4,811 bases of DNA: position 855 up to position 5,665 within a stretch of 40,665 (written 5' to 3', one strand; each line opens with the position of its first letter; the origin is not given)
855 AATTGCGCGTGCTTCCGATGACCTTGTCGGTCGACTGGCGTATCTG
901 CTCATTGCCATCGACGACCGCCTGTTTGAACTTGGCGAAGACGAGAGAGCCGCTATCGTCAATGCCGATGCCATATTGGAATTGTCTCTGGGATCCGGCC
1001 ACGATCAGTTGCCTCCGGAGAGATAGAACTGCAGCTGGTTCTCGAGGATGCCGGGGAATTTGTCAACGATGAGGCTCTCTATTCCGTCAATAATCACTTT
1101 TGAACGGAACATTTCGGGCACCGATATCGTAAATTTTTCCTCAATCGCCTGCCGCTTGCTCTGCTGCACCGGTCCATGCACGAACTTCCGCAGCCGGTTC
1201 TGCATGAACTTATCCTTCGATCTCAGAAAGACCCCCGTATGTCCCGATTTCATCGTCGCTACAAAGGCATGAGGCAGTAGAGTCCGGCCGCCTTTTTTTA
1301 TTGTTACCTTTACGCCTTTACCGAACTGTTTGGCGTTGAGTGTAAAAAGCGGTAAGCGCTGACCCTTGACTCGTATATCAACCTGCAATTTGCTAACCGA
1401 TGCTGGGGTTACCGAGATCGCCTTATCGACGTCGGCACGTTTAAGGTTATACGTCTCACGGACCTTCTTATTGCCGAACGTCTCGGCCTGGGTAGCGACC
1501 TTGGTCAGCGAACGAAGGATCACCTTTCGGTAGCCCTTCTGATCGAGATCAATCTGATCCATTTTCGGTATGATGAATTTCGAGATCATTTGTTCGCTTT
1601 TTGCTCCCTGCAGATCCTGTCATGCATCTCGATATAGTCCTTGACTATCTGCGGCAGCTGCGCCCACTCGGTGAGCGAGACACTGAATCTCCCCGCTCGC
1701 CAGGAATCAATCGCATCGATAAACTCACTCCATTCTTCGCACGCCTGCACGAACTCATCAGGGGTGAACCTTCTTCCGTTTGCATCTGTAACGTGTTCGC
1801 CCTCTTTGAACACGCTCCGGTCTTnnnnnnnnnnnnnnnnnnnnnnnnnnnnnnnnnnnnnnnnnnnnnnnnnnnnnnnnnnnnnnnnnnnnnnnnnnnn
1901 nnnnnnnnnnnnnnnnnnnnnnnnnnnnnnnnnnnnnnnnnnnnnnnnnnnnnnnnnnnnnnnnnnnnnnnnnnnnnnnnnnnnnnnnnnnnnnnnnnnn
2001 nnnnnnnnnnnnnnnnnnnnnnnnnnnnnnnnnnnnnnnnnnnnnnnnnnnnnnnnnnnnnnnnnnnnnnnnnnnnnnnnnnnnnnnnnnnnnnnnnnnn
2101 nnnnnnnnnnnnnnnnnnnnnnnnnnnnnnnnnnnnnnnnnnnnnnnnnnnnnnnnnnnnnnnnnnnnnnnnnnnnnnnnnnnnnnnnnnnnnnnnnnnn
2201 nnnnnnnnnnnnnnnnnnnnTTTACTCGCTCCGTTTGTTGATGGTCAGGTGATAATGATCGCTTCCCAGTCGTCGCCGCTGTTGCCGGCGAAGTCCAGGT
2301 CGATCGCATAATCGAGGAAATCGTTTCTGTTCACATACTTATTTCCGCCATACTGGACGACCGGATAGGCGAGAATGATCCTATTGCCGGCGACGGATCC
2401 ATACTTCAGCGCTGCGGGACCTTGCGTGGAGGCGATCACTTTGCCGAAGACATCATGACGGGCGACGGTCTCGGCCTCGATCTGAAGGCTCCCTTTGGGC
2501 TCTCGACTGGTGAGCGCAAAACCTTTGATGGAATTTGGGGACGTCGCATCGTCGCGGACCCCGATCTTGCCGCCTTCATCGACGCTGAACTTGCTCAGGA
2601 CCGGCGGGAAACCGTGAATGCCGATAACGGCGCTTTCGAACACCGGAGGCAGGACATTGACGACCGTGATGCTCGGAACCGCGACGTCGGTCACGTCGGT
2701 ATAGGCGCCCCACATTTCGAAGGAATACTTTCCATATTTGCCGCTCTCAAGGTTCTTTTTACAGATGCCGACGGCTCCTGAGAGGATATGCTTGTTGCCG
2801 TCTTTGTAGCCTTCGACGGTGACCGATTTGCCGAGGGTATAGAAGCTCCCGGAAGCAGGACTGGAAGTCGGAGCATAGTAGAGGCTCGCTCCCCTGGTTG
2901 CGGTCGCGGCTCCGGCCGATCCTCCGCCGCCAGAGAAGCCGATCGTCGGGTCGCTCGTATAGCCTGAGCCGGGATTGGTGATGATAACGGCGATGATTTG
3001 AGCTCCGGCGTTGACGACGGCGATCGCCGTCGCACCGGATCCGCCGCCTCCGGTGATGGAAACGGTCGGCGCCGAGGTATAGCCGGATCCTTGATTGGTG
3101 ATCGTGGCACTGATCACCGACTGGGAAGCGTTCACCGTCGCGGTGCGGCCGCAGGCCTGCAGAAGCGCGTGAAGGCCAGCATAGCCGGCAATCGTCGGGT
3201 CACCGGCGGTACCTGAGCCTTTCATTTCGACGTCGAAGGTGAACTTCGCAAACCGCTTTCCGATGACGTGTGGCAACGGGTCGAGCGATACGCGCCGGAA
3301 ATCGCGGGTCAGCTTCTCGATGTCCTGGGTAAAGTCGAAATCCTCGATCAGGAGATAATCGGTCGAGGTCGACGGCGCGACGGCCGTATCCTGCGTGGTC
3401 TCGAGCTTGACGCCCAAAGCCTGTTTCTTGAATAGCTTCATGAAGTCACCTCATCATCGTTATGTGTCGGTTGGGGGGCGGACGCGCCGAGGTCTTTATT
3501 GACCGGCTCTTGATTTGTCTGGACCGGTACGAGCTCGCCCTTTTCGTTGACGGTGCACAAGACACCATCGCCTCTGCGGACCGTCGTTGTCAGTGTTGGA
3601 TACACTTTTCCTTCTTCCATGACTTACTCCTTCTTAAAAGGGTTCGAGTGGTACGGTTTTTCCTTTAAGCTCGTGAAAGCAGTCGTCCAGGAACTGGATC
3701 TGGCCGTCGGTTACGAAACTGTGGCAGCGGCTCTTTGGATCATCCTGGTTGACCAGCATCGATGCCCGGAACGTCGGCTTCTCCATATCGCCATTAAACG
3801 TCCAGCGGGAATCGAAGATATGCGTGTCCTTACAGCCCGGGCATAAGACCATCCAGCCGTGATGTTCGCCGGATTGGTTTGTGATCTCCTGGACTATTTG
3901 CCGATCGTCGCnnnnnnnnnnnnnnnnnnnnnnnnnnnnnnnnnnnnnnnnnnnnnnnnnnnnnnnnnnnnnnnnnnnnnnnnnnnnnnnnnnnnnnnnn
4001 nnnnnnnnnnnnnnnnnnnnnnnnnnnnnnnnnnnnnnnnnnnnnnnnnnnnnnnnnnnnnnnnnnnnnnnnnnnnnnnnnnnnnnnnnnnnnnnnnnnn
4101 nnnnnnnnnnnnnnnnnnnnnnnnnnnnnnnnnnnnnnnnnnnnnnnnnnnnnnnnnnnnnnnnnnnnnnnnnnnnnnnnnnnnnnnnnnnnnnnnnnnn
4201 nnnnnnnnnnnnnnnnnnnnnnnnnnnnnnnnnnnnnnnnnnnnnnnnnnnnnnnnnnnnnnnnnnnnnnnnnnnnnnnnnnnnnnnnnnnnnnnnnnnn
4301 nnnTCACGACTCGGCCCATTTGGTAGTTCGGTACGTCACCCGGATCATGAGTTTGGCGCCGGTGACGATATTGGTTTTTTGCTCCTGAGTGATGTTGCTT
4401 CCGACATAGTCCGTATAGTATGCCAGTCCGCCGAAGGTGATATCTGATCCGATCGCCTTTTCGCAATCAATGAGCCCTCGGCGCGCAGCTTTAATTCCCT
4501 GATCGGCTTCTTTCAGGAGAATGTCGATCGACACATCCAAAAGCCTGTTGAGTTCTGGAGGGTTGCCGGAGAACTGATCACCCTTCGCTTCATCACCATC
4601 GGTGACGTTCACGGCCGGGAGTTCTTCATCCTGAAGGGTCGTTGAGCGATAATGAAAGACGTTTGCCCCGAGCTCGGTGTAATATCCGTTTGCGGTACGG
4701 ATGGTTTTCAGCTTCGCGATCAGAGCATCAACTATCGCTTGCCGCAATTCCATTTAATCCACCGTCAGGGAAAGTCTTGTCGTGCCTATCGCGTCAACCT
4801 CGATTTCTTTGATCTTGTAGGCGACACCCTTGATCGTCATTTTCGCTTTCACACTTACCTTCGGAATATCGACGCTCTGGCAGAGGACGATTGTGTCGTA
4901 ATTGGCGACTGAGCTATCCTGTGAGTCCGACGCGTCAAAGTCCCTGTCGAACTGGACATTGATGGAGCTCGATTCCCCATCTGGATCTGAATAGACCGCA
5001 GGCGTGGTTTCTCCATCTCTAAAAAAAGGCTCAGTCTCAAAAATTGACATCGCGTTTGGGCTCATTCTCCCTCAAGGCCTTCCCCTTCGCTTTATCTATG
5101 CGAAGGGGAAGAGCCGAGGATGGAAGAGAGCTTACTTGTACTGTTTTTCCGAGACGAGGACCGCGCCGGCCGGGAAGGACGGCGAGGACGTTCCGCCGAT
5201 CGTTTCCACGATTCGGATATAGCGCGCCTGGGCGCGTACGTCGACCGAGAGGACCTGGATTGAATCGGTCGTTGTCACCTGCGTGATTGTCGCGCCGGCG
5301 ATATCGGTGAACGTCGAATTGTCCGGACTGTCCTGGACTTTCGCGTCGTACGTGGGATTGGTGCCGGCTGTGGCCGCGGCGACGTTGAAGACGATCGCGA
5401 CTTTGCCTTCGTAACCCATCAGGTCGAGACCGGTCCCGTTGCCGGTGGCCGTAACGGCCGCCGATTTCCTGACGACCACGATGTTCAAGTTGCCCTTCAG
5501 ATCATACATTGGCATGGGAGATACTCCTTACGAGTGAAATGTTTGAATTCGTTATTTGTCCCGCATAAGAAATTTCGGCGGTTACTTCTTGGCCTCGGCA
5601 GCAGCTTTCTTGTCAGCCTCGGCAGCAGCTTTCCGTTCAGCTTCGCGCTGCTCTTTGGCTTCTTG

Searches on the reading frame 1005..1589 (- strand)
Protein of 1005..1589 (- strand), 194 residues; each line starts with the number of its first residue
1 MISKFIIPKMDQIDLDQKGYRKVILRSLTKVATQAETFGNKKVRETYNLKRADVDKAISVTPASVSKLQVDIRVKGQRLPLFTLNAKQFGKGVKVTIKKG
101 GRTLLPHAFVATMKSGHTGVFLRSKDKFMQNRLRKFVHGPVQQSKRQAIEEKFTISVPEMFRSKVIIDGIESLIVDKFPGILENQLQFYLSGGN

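Call 47: search_protein_families(library=phrogs, proteins=[window:1005-1589:-], max_evalue=0.01)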
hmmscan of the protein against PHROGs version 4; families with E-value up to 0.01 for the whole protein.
window:1005-1589:- (194 aa): 2 families
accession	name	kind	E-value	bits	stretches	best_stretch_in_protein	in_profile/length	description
phrog_27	-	connector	1.5e-23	84.8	1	17-192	29-192/199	tail completion or Neck1 protein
phrog_24800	-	unknown function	0.0091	17.3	0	13-72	3-56/65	-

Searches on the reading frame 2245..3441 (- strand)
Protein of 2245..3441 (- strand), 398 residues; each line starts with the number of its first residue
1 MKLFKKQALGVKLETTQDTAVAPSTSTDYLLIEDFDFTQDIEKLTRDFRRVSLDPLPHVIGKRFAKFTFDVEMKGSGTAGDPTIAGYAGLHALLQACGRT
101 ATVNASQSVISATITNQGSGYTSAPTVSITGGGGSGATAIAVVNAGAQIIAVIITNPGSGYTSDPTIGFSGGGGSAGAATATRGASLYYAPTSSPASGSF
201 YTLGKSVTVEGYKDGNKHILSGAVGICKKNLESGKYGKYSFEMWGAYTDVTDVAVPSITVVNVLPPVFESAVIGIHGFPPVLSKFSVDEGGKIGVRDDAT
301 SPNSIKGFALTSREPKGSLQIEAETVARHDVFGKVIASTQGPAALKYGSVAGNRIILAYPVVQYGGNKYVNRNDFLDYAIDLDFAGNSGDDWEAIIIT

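Call 8: search_protein_families(library=pfam, proteins=[window:2245-3441:-], max_evalue=0.01)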
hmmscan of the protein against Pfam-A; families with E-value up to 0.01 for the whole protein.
window:2245-3441:- (398 aa): 0 families

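Call 47: search_protein_families(library=phrogs, proteins=[window:2245-3441:-], max_evalue=0.01)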
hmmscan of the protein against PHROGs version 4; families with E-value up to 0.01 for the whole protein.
window:2245-3441:- (398 aa): 12 families
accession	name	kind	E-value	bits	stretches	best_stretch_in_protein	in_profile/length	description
phrog_701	-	head and packaging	2.4e-17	61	1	98-184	1155-1241/6136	virion structural protein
phrog_460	-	connector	9.2e-16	58.5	1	89-171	221-293/385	head closure Hc2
phrog_19630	-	head and packaging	2.2e-14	53.2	1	96-183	1149-1235/1266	virion structural protein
phrog_22827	-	unknown function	1.1e-10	41.7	1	99-170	174-244/613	-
phrog_708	-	tail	1.9e-10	40.1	1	100-169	848-916/1383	baseplate wedge subunit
phrog_5342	-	tail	1.3e-08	33.2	1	69-143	64-136/3319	tail fiber protein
phrog_4406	-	head and packaging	1.3e-07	29.6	1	93-168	565-637/3231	virion structural protein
phrog_2885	-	tail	4.7e-07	27.5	1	109-166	1092-1148/4179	baseplate wedge subunit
phrog_438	-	tail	2.9e-06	27.7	1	105-175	194-263/478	baseplate wedge subunit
phrog_17885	-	tail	3.6e-05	22.9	1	107-193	787-877/1002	tail fiber protein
phrog_32294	-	tail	0.0001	20.1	1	95-259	1154-1316/2435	baseplate wedge subunit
phrog_1922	-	tail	0.00022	20.8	0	101-141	863-903/932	baseplate hub subunit and tail lysozyme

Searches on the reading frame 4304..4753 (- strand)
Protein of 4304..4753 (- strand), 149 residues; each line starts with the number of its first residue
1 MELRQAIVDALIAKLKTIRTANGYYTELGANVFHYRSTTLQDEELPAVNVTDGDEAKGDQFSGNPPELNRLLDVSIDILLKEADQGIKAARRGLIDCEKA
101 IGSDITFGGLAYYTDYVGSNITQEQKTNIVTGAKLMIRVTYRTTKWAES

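Call 47: search_protein_families(library=phrogs, proteins=[window:4304-4753:-], max_evalue=0.01)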
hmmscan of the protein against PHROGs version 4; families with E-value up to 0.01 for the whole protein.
window:4304-4753:- (149 aa): 7 families
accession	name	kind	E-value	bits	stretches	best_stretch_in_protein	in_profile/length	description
phrog_4204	-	connector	5.6e-12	47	1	2-145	3-141/147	tail terminator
phrog_20428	-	connector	1.9e-06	28.7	1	3-144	3-136/178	tail terminator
phrog_5185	-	unknown function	3.2e-06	28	1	8-97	9-99/155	-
phrog_5078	-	connector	2.3e-05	25.1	1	3-54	5-56/171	tail terminator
phrog_3907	-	connector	0.0001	23.1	1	3-95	3-95/162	tail terminator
phrog_24340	-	unknown function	0.00024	22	1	7-50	9-53/157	-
phrog_6774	-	unknown function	0.0037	17.6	1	23-95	18-87/180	-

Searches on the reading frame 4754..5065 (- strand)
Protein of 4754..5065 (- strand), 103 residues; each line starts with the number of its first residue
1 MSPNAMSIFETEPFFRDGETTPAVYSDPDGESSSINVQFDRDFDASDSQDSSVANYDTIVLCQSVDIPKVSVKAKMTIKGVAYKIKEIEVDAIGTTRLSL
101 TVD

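Call 47: search_protein_families(library=phrogs, proteins=[window:4754-5065:-], max_evalue=0.01)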
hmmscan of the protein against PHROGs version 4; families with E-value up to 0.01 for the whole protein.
window:4754-5065:- (103 aa): 1 family
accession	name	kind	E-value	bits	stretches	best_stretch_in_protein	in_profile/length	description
phrog_82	-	connector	6.3e-07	30.2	1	21-101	24-104/118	head closure Hc1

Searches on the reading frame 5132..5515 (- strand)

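Call 47: search_protein_families(library=phrogs, proteins=[window:5132-5515:-], max_evalue=0.01)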
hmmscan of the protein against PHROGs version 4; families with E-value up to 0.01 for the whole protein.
window:5132-5515:- (127 aa): 4 families
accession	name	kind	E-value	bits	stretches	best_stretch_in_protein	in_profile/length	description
phrog_5707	-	unknown function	9.7e-20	71.8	1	5-126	4-131/134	-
phrog_9522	-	tail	1.4e-10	42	1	15-117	135-236/241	major tail protein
phrog_427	-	unknown function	7.6e-09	36.7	1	16-124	10-132/142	-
phrog_28483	-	unknown function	0.0078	17.4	1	17-126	19-135/150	-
